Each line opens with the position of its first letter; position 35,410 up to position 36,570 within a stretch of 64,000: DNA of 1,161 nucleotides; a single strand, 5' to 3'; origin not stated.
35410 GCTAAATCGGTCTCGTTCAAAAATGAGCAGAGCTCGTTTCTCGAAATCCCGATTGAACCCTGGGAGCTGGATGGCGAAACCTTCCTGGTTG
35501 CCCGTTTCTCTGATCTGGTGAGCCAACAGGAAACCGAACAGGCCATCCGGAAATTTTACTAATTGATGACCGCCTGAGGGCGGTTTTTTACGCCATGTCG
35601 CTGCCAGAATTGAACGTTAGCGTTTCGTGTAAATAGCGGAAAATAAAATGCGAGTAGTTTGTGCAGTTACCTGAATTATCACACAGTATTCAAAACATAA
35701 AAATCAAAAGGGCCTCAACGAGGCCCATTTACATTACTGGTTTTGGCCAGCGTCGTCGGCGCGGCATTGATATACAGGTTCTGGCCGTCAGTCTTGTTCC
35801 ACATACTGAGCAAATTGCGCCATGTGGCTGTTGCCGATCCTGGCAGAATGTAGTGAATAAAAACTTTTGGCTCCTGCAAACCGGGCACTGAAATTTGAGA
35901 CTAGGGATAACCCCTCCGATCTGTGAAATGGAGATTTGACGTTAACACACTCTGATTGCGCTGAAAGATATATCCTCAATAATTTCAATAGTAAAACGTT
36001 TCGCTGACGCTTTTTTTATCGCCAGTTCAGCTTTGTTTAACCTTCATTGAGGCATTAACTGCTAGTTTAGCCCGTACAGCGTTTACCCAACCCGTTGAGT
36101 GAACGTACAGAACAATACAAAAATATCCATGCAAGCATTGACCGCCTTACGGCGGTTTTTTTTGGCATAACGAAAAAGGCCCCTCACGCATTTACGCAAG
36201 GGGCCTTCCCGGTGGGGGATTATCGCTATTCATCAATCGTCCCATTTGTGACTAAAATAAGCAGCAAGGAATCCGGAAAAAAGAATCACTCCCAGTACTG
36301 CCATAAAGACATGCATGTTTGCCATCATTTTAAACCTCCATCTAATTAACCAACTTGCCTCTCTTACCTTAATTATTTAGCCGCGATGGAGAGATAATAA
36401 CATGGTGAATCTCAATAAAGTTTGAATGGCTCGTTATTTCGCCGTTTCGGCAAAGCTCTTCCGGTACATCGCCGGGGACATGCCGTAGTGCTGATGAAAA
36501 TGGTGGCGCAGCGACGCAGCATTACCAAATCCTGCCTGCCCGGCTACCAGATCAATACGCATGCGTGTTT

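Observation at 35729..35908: Hidden YmcF/YnfQ-like zinc-finger gene apparently starting at ATC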

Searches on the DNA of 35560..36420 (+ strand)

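Call 8: search_dna_similar(query=window:35560-36420:+, collection=ecoli_genomes, mode=distant, max_rows=12)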
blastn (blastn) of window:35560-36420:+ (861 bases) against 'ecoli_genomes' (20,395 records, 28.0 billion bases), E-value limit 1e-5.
Records with a match: 5417; places in all: 5419; records where one place covers at least 80% of the query: 0.
Genomes with a match: 5415 of 5426; with a place that covers at least 80% of the query: 0. Places per genome that has any: lowest 1, median 1, highest 3. On chromosomes: 5414 places; on plasmids: 5.
Best place of each record, by identity: 60-80% 5417.
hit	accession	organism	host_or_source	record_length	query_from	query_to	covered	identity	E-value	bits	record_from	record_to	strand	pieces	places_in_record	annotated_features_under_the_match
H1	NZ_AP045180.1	Escherichia coli strain JNEC-KY204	Homo sapiens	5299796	555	815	30%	73.0%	5e-29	138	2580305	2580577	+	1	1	mgtT: protein MgtT | mgtS: protein MgtS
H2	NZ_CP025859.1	Escherichia coli strain 504239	Homo sapiens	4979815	540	770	27%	74.9%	2e-29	140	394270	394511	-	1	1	mgtT: protein MgtT | mgtS: protein MgtS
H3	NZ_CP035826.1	Escherichia coli strain 67-1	Homo sapiens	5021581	540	770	27%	74.9%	2e-29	140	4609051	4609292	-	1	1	mgtT: protein MgtT | mgtS: protein MgtS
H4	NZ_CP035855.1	Escherichia coli TW11681 strain TW11681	-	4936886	540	770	27%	74.9%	2e-29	140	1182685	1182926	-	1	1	mgtT: protein MgtT | mgtS: protein MgtS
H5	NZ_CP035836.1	Escherichia coli strain WS1933D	Homo sapiens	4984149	540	770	27%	74.9%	2e-29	140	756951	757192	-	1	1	mgtT: protein MgtT | mgtS: protein MgtS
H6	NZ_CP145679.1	Escherichia coli strain S1-NGR-02-A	Homo sapiens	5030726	540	770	27%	74.9%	2e-29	140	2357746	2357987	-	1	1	mgtT: protein MgtT | mgtS: protein MgtS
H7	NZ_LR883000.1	Escherichia coli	-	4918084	540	770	27%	74.9%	2e-29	140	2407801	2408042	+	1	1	mgtT: protein MgtT | mgtS: protein MgtS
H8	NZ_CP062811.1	Escherichia coli strain Res13-Sevr-PER07-33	Sus scrofa domesticus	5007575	555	780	26%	75.1%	4e-30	141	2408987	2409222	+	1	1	mgtT: protein MgtT | mgtS: protein MgtS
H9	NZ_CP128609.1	Escherichia coli strain HZ13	Homo sapiens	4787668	555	780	26%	75.1%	4e-30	141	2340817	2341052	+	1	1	mgtT: protein MgtT | mgtS: protein MgtS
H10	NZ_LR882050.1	Escherichia coli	Aves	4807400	545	770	26%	74.9%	5e-29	138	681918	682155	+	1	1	mgtT: protein MgtT | mgtS: protein MgtS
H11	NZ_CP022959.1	Escherichia coli ATCC 8739 strain ATCC 8739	stepwise adaptation to AgNO3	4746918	555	770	25%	75.8%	4e-30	141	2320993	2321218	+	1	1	mgtT: protein MgtT | mgtS: protein MgtS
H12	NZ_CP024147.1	Escherichia coli strain 14EC033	clinical patient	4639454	555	770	25%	75.8%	4e-30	141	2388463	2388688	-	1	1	mgtT: protein MgtT | mgtS: protein MgtS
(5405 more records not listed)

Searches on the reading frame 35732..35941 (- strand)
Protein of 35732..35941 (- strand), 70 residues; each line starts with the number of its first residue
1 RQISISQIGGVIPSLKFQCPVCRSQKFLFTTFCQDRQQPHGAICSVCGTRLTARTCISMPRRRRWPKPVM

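Call 6: search_protein_families(library=ncbifam, proteins=[window:35732-35941:-], max_evalue=1)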
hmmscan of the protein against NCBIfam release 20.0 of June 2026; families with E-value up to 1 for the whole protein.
seq(70 aa): 2 families
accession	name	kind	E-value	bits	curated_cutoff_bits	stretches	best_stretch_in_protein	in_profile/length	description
NF047912.1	ECs_2282_CxxC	subfamily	3.5e-06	26.8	37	1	16-55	2-41/60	ECs_2282 family putative zinc-binding protein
TIGR03655.1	anti_R_Lar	subfamily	0.13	12.6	39.6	1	18-53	3-40/55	Lar family restriction alleviation protein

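Call 7: search_protein_families(library=pfam, proteins=[window:35732-35941:-], max_evalue=1)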
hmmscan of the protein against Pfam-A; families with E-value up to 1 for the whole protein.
seq(70 aa): 12 families
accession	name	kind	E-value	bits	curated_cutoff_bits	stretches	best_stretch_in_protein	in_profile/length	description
PF05605.18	zf-Di19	-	0.0061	17.2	27.5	1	16-53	2-43/54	Drought induced 19 protein (Di19), zinc-binding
PF12773.13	DZR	-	0.028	15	27.3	1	32-57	3-28/45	Double zinc ribbon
PF23641.1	YmcF-like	-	0.029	15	27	1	15-50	5-40/62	YmcF-like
PF05129.18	Zn_ribbon_Elf1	-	0.047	14.2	29.8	1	16-53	22-58/79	Transcription elongation factor Elf1 like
PF21349.2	RUBY_RBDX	-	0.076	12.9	26.5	0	18-26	18-26/30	Rubrerythrin, rubredoxin-like domain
PF13920.12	zf-C3HC4_3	-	0.1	12.9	27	0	17-25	37-45/49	Zinc finger, C3HC4 type (RING finger)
PF17121.11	zf-C3HC4_5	-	0.13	12.7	27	1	19-51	4-37/51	Zinc finger, C3HC4 type (RING finger)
PF19335.5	HMBD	-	0.19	12.2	23.6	0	37-52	11-26/28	Heavy metal binding domain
PF18912.6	DZR_2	-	0.31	11.4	27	0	18-52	9-47/56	Double zinc ribbon domain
PF12760.12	Zn_ribbon_IS1595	-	0.43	11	25.4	0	16-30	18-32/46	Transposase zinc-ribbon domain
PF21936.2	Pcf11_C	-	0.86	10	26.7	0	15-24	12-21/54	Pcf11, C-terminal domain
PF11781.13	Zn_ribbon_RRN7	-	0.94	9.6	27.1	0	16-27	4-15/32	Zinc-finger of RNA-polymerase I-specific TFIIB, Rrn7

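Call 82: search_dna_similar(query=window:35732-35908:-, collection=phages, mode=protein, max_evalue=0.01, max_rows=12)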
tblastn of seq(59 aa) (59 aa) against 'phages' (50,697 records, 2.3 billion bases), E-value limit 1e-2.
No match.

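Call 83: search_dna_similar(query=window:35732-35908:-, collection=plasmids, mode=protein, max_evalue=0.01, max_rows=12)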
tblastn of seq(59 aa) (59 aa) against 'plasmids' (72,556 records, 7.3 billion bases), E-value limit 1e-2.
Records with a match: 2; places in all: 2; records where one place covers at least 80% of the query: 1.
Best place of each record, by identity: <60% 2.
By first word of the organism name: Leclercia 1; Mixta 1.
By predicted mobility (MOB-suite, as given by PLSDB): conjugative 1; non-mobilizable 1.
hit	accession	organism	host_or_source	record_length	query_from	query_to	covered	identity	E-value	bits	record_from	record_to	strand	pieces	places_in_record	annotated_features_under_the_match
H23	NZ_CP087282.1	Leclercia adecarboxylata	pig feed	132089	4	56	90%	52.8%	1e-10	61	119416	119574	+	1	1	none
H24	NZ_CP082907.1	Mixta hanseatica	Homo sapiens,blood culture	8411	4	46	73%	53.5%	9e-8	53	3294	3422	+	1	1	none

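Call 84: get_annotated_region(hit=H23, flank=1500)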
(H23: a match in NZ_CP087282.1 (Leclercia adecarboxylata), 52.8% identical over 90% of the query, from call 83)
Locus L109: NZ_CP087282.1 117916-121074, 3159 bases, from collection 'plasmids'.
description: Leclercia adecarboxylata strain SH19PE29 plasmid pYUSHP29-2, complete sequence
organism: Leclercia adecarboxylata (NCBI taxid 83655)
taxonomy: Bacteria; Pseudomonadota; Gammaproteobacteria; Enterobacterales; Enterobacteriaceae; Leclercia; Leclercia adecarboxylata
host: -; source: pig feed; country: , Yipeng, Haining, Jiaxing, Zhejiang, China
typing (MOB-suite, as given by PLSDB): conjugative; replicon IncFII,rep_cluster_2218; relaxase MOBF; mating-pair formation MPF_F
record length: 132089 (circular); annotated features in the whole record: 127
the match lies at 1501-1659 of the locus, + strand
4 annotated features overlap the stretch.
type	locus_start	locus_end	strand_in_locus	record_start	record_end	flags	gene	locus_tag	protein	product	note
CDS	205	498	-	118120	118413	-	-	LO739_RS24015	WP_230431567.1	hypothetical protein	-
CDS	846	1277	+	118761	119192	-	-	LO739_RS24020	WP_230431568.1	hypothetical protein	-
CDS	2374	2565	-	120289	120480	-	-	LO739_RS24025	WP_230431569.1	hypothetical protein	-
CDS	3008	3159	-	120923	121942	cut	-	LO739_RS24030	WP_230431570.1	alpha/beta hydrolase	-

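Call 85: get_annotated_region(hit=H24, flank=1500)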
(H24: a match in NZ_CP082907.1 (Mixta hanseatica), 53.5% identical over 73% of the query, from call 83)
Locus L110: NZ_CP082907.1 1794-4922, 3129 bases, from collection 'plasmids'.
description: Mixta hanseatica isolate X22927 plasmid pX22927_3, complete sequence
organism: Mixta hanseatica (NCBI taxid 2872648)
taxonomy: Bacteria; Pseudomonadota; Gammaproteobacteria; Enterobacterales; Erwiniaceae; Mixta; Mixta hanseatica
host: -; source: Homo sapiens,blood culture; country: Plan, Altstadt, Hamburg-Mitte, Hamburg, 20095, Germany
typing (MOB-suite, as given by PLSDB): non-mobilizable
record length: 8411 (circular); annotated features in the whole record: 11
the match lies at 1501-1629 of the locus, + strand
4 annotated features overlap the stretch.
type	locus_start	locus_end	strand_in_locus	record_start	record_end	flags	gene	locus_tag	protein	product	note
CDS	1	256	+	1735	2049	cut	-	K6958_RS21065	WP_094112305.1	helix-turn-helix transcriptional regulator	-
CDS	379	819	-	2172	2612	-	-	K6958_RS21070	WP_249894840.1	hypothetical protein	-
CDS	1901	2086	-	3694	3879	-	-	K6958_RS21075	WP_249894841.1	general stress protein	GO:0006950 - response to stress [Evidence IEA]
CDS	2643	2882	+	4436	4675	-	-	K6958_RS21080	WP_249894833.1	hypothetical protein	-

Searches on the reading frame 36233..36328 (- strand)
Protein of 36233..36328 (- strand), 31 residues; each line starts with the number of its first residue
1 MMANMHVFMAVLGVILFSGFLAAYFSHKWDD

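Call 6: search_protein_families(library=ncbifam, proteins=[window:36233-36328:-], max_evalue=1)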
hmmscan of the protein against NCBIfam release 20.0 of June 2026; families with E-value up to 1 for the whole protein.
window:36233-36328:- (31 aa): 1 family
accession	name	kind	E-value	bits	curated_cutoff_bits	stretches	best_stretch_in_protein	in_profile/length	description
NF033842.1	small_MgtS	equivalog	4.5e-22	77.8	35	1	1-31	1-31/31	protein MgtS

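Call 7: search_protein_families(library=pfam, proteins=[window:36233-36328:-], max_evalue=1)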
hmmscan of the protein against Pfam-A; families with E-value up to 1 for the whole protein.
window:36233-36328:- (31 aa): 2 families
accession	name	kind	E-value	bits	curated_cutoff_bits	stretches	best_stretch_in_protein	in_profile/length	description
PF22865.1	MgtS-like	-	1.9e-21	75.7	27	1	1-31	1-31/31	Small protein MgtS-like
PF04505.17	CD225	-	0.12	13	27.1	1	5-29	4-31/68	Interferon-induced transmembrane protein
